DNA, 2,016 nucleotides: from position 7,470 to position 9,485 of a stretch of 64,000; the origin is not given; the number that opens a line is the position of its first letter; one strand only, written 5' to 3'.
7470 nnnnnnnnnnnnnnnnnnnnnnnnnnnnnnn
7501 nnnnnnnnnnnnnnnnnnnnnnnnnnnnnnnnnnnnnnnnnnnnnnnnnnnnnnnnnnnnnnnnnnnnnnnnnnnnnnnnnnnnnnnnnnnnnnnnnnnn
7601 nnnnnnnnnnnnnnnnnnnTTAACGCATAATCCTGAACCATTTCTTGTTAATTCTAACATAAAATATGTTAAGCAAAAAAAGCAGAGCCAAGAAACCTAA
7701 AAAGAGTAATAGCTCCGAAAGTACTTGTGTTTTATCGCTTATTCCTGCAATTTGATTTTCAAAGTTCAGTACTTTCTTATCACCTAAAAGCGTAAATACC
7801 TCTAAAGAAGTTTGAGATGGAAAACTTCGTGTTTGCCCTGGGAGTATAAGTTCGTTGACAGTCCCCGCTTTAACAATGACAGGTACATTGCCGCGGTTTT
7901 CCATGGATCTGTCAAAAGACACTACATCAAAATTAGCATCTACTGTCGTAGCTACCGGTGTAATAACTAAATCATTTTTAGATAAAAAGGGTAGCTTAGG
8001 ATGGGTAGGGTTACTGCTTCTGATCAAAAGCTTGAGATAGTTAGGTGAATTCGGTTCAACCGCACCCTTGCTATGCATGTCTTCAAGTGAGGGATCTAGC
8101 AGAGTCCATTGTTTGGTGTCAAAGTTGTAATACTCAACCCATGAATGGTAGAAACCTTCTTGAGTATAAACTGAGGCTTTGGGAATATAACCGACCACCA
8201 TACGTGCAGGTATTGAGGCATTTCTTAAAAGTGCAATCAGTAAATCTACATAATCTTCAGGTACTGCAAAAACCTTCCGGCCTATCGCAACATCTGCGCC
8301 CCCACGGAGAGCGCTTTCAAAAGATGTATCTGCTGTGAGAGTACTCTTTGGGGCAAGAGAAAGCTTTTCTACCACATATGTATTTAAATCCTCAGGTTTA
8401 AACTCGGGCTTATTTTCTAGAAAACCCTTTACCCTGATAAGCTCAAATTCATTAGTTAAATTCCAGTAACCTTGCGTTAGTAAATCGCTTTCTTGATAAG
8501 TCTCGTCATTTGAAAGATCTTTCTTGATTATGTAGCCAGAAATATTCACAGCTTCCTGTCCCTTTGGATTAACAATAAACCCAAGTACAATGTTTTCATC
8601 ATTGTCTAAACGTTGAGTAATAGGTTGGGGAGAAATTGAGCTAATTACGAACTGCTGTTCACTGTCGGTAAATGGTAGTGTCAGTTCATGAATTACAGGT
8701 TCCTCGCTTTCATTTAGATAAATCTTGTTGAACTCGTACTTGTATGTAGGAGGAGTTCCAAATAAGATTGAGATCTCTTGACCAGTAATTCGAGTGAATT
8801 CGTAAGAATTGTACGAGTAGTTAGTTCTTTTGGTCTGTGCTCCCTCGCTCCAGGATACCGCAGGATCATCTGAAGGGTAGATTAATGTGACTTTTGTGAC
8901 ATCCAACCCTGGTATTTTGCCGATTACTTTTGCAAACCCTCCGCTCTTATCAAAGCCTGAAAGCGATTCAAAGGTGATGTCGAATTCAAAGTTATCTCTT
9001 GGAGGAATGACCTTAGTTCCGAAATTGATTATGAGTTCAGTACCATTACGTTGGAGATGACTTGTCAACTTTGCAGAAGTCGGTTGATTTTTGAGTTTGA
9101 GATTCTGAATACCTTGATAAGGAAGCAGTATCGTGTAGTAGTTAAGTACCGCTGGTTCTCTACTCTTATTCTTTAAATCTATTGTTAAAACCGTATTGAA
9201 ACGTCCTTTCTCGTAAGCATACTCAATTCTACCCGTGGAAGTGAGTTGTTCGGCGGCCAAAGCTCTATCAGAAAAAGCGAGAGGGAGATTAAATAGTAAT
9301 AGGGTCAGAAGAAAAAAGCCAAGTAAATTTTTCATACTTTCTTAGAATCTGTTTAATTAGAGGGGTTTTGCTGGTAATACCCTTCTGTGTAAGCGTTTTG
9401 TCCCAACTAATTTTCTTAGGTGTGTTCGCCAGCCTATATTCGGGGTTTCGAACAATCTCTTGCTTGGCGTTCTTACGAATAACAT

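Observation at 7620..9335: Secreted transglutaminase-core protein with zero cysteines (the catalytic Cys position is Pro): likely a pseudoenzyme or binding module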

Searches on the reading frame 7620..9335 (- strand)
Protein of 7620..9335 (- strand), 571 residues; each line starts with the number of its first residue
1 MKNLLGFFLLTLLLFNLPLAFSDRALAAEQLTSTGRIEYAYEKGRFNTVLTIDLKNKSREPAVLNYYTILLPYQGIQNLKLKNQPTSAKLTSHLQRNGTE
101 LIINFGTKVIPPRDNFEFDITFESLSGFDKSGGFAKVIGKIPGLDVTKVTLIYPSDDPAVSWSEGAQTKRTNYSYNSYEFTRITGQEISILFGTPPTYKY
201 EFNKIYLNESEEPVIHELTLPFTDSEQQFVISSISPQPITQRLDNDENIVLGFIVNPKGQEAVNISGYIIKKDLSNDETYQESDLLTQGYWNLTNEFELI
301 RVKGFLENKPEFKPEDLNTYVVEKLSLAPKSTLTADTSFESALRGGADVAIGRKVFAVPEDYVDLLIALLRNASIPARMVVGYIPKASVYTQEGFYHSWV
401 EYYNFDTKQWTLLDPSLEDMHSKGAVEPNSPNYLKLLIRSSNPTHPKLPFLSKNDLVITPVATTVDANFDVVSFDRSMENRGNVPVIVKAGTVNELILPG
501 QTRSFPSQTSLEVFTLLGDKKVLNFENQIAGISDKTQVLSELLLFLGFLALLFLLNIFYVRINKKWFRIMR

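Call 4: search_protein_families(library=pfam, proteins=[window:7620-9335:-], max_evalue=1)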
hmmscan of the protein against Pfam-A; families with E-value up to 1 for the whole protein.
window:7620-9335:- (571 aa): 4 families
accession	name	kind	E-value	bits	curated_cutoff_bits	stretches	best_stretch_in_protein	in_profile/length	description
PF01841.26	Transglut_core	-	1.7e-10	41.6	23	1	309-415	13-108/108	Transglutaminase-like superfamily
PF22096.1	TagH_C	-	0.01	16.8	27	1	198-264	14-75/107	Teichoic acid transporter subunit TagH C-terminal domain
PF01344.31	Kelch_1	-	0.032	14.2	20.1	1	396-413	25-42/46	Kelch motif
PF21633.3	MOV-10_Ig-like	-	0.11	13.1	27.4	0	29-83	16-66/126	Helicase MOV-10, Ig-like domain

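Call 5: search_solved_structures(query=window:7620-9335:-, max_evalue=1, show_alignments=4)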
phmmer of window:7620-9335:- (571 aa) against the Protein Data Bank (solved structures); distinct sequences matched with E-value up to 1: 3.
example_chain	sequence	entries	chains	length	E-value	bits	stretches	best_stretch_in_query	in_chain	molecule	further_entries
3oa7_A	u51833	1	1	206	0.13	14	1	275-347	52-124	Head morphogenesis protein, Chaotic nuclear migration protein 67 fusion protein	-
9qgl_1A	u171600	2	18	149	0.27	12.9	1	101-218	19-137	Phage tail protein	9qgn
6g49_A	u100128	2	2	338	0.67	11.7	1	362-418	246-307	Protein-glutamine gamma-glutamyltransferase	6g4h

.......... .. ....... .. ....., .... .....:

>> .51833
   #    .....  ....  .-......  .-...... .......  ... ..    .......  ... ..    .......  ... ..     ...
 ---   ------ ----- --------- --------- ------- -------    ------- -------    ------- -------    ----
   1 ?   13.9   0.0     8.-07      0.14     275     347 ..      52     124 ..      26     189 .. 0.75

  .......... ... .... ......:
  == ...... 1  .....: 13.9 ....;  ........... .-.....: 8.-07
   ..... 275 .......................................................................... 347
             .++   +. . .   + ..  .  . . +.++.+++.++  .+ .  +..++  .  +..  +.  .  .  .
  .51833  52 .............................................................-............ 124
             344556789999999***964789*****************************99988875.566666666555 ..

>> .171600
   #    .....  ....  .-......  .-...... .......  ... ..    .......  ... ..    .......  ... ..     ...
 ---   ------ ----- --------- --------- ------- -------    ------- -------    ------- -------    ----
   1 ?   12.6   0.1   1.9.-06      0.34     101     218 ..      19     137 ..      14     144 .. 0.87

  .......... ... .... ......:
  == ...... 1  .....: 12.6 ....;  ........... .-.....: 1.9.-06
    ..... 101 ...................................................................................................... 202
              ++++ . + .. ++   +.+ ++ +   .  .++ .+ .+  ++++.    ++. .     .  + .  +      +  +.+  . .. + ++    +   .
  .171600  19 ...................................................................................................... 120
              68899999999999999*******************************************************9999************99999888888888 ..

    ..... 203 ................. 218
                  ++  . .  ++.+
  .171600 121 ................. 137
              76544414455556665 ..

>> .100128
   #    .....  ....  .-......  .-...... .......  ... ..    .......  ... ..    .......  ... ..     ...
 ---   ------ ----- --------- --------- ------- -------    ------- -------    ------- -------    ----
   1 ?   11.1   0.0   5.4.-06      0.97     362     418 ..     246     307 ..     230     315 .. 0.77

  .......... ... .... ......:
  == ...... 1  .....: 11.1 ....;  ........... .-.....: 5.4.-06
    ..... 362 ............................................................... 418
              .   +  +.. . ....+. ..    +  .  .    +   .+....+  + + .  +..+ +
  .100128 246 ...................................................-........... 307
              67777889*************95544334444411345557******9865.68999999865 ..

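Call 6: find_homologous_proteins(query=window:7620-9335:-, max_evalue=0.001)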
Query window:7620-9335:- (571 aa): 9 proteins with E <= 0.001 among 8000 candidates.
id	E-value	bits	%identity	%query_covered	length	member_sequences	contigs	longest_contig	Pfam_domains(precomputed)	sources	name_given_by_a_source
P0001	0.0e+0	1275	100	100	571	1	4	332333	PF01841.26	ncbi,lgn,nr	ncbi:transglutaminase domain-containing protein [bacterium]|nr:transglutaminase domain-containing pr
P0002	8.9e-138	478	43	98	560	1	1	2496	PF01841.26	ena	-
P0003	1.8e-124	434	43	86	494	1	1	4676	PF01841.26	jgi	jgi:hypothetical protein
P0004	8.5e-123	429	41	99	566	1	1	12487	PF01841.26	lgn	-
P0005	4.8e-122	426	41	98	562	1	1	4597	PF01841.26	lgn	-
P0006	1.2e-117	412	41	94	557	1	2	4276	PF01841.26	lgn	-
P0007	3.8e-49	186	28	91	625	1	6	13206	PF01841.26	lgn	-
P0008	3.9e-49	186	30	81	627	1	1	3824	PF01841.26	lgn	-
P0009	6.4e-46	175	29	70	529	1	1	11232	PF01841.26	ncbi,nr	ncbi:MAG: transglutaminase domain-containing protein, partial [Candidatus Dojkabacteria bacterium]|n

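Call 9: find_encoding_contigs(protein=P0001, flank=10000, max_places=4)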
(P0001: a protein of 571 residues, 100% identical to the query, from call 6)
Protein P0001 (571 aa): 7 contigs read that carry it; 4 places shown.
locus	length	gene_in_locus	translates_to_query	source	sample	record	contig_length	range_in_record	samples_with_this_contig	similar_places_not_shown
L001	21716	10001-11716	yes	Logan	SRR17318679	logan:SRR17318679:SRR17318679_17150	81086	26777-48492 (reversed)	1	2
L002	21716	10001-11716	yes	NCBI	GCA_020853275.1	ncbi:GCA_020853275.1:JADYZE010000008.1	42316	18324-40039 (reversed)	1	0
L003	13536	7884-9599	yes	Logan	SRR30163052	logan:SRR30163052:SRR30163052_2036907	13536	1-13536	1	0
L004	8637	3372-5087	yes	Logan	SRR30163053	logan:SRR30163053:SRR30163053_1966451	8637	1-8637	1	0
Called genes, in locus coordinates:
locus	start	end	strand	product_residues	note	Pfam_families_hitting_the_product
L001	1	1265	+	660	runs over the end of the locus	PF00270:DEAD (faint), PF04851:ResIII, PF17757:UvrB_inter, PF27431:UvrB_3rd, PF00271:Helicase_C, PF12344:UvrB, PF02151:UVR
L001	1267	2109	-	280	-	PF00561:Abhydrolase_1 (weak), PF12697:Abhydrolase_6 (weak)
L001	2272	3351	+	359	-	-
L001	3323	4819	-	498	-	PF01541:GIY-YIG (weak), PF27096:UvrC_M, PF02151:UVR, PF08459:UvrC_RNaseH_dom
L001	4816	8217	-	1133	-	PF02811:PHP, PF07733:DNA_pol3_alpha, PF17657:DNA_pol3_finger, PF14579:HHH_6, PF01336:tRNA_anti-codon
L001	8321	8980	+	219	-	-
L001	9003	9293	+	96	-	-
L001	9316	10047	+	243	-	PF06560:GPI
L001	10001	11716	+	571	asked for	PF01841:Transglut_core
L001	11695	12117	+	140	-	-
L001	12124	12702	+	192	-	-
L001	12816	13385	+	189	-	-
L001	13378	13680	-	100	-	PF13560:HTH_31, PF12844:HTH_19, PF01381:HTH_3, PF13443:HTH_26 (weak)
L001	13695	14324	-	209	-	-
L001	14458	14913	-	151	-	PF01245:Ribosomal_L19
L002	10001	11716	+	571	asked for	PF01841:Transglut_core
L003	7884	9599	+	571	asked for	PF01841:Transglut_core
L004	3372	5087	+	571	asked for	PF01841:Transglut_core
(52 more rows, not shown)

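Call 11: find_encoding_contigs(protein=P0004, flank=8000, max_places=2)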
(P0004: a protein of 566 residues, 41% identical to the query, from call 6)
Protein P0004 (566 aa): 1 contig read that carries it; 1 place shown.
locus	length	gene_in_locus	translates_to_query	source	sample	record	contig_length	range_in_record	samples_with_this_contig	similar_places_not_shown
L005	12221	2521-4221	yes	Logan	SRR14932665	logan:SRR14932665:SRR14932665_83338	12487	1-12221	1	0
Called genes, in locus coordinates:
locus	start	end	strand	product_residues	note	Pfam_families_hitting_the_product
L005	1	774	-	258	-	?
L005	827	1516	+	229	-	-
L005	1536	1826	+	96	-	-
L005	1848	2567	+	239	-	PF06560:GPI (weak)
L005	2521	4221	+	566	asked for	PF01841:Transglut_core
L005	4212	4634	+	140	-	-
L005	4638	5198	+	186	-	-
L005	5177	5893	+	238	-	-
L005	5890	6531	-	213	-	-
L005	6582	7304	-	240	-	PF00561:Abhydrolase_1 (faint), PF12697:Abhydrolase_6 (weak)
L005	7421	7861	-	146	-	PF01245:Ribosomal_L19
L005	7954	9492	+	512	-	PF01676:Metalloenzyme, PF06415:iPGM_N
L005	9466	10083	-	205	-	PF09335:VTT_dom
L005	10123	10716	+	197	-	-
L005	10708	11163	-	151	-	PF02643:DUF192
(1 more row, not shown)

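Call 12: find_encoding_contigs(protein=P0007, flank=8000, max_places=2)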
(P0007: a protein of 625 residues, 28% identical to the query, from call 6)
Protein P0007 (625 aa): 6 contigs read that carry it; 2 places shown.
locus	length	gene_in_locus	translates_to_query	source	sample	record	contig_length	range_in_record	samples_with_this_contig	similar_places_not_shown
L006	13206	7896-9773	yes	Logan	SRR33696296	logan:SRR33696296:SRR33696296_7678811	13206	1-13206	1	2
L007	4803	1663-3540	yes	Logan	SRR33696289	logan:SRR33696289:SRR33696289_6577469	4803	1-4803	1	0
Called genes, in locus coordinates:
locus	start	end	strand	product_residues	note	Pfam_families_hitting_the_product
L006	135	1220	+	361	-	-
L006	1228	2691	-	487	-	PF01541:GIY-YIG (weak), PF27096:UvrC_M, PF02151:UVR, PF08459:UvrC_RNaseH_dom, PF14520:HHH_5 (weak)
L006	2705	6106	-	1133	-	PF02811:PHP, PF07733:DNA_pol3_alpha, PF17657:DNA_pol3_finger, PF14579:HHH_6, PF01336:tRNA_anti-codon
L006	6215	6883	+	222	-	-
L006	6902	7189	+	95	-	PF02325:CCB3_YggT (weak)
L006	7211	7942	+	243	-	PF06560:GPI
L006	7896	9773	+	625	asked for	PF01841:Transglut_core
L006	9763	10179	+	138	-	-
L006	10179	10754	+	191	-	-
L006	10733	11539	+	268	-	-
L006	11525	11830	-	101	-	PF12844:HTH_19, PF13560:HTH_31, PF01381:HTH_3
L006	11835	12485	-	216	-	-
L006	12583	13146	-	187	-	PF01327:Pep_deformylase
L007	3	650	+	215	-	?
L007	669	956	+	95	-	PF02325:CCB3_YggT (weak)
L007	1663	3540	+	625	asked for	PF01841:Transglut_core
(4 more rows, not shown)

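Call 13: find_encoding_contigs(protein=P0009, flank=8000, max_places=2)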
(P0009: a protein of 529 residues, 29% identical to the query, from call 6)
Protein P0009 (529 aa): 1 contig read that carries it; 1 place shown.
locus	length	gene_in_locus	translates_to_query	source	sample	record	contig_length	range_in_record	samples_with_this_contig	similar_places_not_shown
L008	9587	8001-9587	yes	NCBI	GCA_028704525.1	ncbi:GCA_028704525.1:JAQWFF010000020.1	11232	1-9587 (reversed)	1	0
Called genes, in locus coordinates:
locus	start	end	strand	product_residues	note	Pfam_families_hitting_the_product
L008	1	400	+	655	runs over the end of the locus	PF00270:DEAD (faint), PF04851:ResIII, PF17757:UvrB_inter, PF27431:UvrB_3rd, PF00271:Helicase_C, PF12344:UvrB, PF02151:UVR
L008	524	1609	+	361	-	-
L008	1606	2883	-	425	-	PF01541:GIY-YIG, PF27096:UvrC_M, PF02151:UVR (weak), PF08459:UvrC_RNaseH_dom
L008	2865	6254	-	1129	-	PF02811:PHP, PF07733:DNA_pol3_alpha, PF17657:DNA_pol3_finger, PF14579:HHH_6, PF01336:tRNA_anti-codon (weak)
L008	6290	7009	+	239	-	-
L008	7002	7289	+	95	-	-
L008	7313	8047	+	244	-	PF06560:GPI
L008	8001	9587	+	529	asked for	PF01841:Transglut_core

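Call 19: search_protein_representatives(alignment_id=A1)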
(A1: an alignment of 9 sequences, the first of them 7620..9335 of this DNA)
Query: 9 sequences, 566 profile positions. Proteins with E-value up to 0.001 (for the whole library): 1880; up to 1e-10: 1052; up to 1e-30: 581. The best 150 are listed.
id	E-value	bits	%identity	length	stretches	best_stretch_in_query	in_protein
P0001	5.2e-237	804.3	-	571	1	1-565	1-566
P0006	2.8e-214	729.3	-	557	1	13-565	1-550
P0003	3.4e-212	722.4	-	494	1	67-562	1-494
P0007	3.9e-186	636.4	-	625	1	1-565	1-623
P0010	2.1e-182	624.1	-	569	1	1-566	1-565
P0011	7.1e-174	595.9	-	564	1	1-566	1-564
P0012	5.0e-152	523.8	-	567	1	1-566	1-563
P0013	8.2e-149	513.1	-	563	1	1-566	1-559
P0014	2.2e-145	501.8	-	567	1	1-566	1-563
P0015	9.1e-134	463.5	-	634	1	1-562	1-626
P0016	4.1e-122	425.0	-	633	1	1-561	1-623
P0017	8.3e-117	407.5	-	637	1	1-565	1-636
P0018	1.6e-116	406.6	-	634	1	1-563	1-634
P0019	1.6e-115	403.2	-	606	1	1-557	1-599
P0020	2.1e-113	396.2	-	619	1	1-561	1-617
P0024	1.6e-95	337.2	-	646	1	1-565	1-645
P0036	2.1e-83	297.2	-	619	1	1-562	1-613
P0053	4.8e-63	230.0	-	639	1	1-543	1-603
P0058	3.3e-52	194.2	-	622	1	11-563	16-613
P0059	4.3e-52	193.8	-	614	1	3-563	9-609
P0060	3.8e-50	187.4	-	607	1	1-559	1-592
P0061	8.3e-50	186.3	-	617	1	4-558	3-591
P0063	3.1e-49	184.4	-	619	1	6-558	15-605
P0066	7.2e-49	183.2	-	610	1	1-562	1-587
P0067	7.8e-49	183.1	-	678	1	14-560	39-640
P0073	2.9e-47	177.9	-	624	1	8-563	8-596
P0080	6.4e-47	176.8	-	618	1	10-445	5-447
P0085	2.0e-46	175.2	-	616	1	11-554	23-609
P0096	2.0e-45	171.8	-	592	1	1-561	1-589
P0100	3.3e-45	171.1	-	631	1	7-485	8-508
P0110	2.1e-44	168.5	-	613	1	7-562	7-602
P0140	7.5e-43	163.3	-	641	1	10-446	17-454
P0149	1.4e-42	162.5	-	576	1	12-564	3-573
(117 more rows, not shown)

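Call 28: find_related_loci(query=A1, collection=genome_contigs, flank=6000)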
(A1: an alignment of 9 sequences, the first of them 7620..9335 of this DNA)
Query A1 (571 aa) in genome_contigs; peptide patterns used: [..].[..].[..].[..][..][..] (x = any residue, [..] = any of these).
19 stretches matched a pattern; 17 encode a relative of the query (tblastn E <= 1e-3); 17 distinct loci.
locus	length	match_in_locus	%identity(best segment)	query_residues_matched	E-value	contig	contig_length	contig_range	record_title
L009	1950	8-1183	45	109-502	1e-110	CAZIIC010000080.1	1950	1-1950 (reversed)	MAG TPA_asm: uncultured Candidatus Saccharibacteria bacterium isolate SRP219642_co6_135 genome assembly, contig: NODE_62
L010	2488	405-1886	30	1-466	5e-62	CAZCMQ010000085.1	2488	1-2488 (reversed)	MAG TPA_asm: uncultured Candidatus Saccharibacteria bacterium isolate SRP329715_co2_58 genome assembly, contig: NODE_793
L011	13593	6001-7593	28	1-496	1e-52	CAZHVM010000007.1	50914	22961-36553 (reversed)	MAG TPA_asm: uncultured Candidatus Saccharibacteria bacterium isolate SRP192927_co3_113 genome assembly, contig: NODE_10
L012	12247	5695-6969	30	45-458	1e-47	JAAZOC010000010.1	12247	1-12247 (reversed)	MAG: Candidatus Microgenomates bacterium isolate AS27yjCOA_24 13489_AS27, whole genome shotgun sequence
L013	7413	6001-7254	29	58-459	2e-46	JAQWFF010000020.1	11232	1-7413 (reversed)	MAG: Candidatus Dojkabacteria bacterium isolate STF2_92 NODE_17149_length_11232_cov_4.411346_Sandtown_F2, whole genome s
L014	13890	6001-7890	26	1-566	3e-46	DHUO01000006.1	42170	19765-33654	MAG TPA_asm: Candidatus Dojkabacteria bacterium UBA5232 UBA5232_contig_3499, whole genome shotgun sequence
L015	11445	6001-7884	26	1-566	9e-45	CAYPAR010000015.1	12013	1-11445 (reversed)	MAG TPA_asm: uncultured Candidatus Saccharibacteria bacterium isolate binchicken_co246_362 genome assembly, contig: NODE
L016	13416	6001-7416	28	1-458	7e-45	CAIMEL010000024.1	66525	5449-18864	uncultured bacterium isolate LaPlata_bin-3090 genome assembly, contig: bin-3090:24/25, whole genome shotgun sequence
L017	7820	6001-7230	29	63-459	9e-42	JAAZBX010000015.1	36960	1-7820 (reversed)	MAG: Candidatus Dojkabacteria bacterium isolate AS06rmzACSIP_65 617795_AS06, whole genome shotgun sequence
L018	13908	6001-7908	24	1-566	3e-40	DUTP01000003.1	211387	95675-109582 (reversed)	MAG TPA_asm: Candidatus Dojkabacteria bacterium isolate AS05jafATM_89 37780_AS05, whole genome shotgun sequence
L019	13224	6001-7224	27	63-458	9e-40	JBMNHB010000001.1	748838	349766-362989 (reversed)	MAG: Candidatus Dojkabacteria bacterium isolate SBF912LR0HQ0189 contig_24471, whole genome shotgun sequence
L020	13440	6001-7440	26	1-459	6e-42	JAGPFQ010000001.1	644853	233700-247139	Candidatus Dojkabacteria bacterium isolate Gw_SlDig_bin_189 Gw_SlDig_2_length_644853_cov_17.655297, whole genome shotgun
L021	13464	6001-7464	26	1-465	5e-42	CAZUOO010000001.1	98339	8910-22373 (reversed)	MAG TPA_asm: uncultured Candidatus Saccharibacteria bacterium isolate SRP319275_co5_98 genome assembly, contig: NODE_54_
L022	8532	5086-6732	25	1-506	7e-32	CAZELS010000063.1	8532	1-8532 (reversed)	MAG TPA_asm: uncultured Candidatus Saccharibacteria bacterium isolate SRP067234_co1_47 genome assembly, contig: k99_9955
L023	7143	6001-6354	42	344-461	3e-25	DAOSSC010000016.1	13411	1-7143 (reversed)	MAG TPA_asm: Candidatus Dojkabacteria bacterium isolate AMR_MDS_2251 NODE_4682_length_13411_cov_6.884771, whole genome s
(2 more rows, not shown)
